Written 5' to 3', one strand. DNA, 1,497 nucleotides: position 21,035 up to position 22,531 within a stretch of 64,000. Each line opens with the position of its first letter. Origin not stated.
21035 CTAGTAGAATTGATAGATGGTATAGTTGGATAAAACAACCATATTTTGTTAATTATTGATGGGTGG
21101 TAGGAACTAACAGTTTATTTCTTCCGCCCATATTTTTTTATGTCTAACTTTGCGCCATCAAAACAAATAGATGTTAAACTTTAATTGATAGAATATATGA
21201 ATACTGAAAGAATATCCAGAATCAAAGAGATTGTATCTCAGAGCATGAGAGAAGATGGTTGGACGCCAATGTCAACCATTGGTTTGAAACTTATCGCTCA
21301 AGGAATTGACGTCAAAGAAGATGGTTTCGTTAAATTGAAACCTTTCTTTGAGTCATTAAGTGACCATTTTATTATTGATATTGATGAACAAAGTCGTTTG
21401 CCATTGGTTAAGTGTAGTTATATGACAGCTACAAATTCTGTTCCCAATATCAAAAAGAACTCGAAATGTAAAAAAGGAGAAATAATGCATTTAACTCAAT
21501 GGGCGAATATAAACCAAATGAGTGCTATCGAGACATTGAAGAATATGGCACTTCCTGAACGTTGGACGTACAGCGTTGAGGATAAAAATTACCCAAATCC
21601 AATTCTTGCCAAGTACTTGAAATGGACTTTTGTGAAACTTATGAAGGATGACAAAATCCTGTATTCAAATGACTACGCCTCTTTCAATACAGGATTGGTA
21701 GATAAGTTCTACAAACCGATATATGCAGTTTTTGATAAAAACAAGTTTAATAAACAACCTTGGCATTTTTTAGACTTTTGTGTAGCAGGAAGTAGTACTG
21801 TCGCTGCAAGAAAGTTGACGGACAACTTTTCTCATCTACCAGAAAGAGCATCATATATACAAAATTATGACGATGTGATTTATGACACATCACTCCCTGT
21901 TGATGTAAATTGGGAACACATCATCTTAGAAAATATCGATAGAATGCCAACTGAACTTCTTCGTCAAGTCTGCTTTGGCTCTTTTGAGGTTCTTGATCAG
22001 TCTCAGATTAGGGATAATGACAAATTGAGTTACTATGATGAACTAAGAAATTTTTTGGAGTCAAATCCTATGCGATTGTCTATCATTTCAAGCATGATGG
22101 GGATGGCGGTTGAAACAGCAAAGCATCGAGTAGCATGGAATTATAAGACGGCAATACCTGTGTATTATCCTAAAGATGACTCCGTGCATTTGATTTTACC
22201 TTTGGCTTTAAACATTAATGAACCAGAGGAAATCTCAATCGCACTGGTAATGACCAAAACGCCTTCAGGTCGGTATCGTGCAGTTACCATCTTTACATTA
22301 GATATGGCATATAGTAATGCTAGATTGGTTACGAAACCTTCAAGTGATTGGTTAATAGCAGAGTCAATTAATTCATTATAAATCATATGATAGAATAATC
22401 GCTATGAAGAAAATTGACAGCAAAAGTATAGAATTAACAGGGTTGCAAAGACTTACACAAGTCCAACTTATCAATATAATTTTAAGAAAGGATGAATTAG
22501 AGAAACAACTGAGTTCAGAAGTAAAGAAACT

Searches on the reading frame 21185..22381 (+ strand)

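Call 47: search_protein_families(library=pfam, proteins=[window:21185-22381:+], max_evalue=0.001)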
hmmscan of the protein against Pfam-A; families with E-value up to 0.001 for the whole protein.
window:21185-22381:+ (398 aa): 2 families
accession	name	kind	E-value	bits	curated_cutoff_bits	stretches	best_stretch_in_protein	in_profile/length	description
PF12873.12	DUF3825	-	2.4e-67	227.5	27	1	118-389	1-238/238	Domain of unknown function (DUF3825)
PF12872.13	OST-HTH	-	0.00072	19.8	23.8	0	12-66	8-63/71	OST-HTH/LOTUS domain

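Call 48: search_protein_families(library=padloc, proteins=[window:21185-22381:+], max_evalue=0.00001)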
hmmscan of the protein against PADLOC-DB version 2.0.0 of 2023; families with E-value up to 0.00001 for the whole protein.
window:21185-22381:+ (398 aa): 0 families
